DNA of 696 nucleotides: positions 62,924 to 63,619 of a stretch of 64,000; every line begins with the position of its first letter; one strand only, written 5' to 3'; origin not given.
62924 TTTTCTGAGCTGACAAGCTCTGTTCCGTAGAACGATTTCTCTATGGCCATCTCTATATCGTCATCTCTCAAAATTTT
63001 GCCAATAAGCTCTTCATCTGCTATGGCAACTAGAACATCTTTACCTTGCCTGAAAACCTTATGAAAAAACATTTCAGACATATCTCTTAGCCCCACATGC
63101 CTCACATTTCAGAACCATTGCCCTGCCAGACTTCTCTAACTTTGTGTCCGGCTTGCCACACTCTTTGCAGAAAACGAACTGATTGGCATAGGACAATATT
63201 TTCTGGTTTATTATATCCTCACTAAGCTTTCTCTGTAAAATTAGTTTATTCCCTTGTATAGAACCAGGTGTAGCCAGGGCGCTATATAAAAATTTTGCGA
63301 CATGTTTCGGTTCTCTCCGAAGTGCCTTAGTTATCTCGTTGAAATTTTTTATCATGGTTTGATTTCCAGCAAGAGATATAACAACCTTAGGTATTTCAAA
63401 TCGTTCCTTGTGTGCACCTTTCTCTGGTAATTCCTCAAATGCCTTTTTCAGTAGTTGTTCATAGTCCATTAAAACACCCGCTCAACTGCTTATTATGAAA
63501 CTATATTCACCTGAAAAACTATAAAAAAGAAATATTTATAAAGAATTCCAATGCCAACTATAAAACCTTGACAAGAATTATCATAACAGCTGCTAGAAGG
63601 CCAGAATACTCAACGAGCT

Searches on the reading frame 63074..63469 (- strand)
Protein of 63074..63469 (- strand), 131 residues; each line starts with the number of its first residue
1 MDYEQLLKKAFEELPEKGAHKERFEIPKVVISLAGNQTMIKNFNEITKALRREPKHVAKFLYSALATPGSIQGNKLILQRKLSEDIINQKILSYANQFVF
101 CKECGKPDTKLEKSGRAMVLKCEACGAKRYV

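Call 60: search_protein_families(library=pfam, proteins=[window:63074-63469:-], max_evalue=0.0001)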
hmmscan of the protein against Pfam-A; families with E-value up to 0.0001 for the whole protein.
window:63074-63469:- (131 aa): 1 family
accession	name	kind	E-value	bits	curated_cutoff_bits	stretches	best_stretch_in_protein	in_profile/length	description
PF01873.23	eIF-5_eIF-2B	-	4.5e-35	120.5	27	1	18-128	5-117/117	Domain found in IF2B/IF5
